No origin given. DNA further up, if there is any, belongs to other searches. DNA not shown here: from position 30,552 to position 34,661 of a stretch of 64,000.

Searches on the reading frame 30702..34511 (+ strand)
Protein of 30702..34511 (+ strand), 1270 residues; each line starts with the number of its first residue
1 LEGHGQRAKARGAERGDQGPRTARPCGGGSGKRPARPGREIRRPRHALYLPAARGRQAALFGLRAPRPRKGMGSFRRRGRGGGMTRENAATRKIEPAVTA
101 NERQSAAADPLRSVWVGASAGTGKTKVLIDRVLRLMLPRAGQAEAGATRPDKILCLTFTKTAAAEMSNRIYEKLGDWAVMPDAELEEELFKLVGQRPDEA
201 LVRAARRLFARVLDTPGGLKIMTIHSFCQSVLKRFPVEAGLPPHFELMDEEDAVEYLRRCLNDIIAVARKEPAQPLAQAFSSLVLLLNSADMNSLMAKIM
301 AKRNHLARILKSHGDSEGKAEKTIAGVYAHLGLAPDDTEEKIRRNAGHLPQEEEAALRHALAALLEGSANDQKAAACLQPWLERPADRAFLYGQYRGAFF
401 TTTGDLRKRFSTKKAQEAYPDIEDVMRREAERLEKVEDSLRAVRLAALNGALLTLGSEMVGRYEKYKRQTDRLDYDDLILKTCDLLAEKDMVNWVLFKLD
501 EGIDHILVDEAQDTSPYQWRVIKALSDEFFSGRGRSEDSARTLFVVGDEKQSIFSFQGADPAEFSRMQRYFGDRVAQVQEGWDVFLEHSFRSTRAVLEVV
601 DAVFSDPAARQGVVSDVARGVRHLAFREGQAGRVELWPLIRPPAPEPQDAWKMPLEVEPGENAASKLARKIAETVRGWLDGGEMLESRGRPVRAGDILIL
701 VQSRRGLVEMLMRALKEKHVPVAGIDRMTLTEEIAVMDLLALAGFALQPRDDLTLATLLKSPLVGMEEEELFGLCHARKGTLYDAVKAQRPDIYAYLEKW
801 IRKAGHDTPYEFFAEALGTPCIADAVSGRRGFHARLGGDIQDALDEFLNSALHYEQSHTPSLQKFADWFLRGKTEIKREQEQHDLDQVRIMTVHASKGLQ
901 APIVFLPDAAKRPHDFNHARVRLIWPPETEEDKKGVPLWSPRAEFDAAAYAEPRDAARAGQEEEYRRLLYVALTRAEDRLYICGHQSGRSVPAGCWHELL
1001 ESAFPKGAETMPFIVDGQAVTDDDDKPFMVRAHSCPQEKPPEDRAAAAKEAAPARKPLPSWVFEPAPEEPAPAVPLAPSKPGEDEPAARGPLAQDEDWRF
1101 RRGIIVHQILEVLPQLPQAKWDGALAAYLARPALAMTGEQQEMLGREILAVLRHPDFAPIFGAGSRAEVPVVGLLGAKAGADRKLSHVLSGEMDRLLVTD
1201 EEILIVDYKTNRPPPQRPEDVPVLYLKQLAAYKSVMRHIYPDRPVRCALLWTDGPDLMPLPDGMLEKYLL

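Call 47: search_protein_families(library=pfam, proteins=[window:30702-34511:+], max_evalue=0.00001)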
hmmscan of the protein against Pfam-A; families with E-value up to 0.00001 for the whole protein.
window:30702-34511:+ (1270 aa): 5 families
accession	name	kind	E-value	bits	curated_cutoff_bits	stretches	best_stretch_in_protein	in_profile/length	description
PF00580.27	UvrD-helicase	-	1.9e-51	175.8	23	1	102-570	4-269/271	UvrD/REP helicase N-terminal domain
PF13361.12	UvrD_C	-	4.4e-19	69.5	25.6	1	845-985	242-348/350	UvrD-like helicase C-terminal domain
PF13538.12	UvrD_C_2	-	4.3e-13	49.4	27.4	0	945-982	15-51/52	UvrD-like helicase C-terminal domain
PF13245.12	AAA_19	-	5e-11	43.4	25.1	1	112-556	12-133/134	AAA domain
PF12705.13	PDDEXK_1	-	5.5e-10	40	22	1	1099-1248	35-185/247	PD-(D/E)XK nuclease superfamily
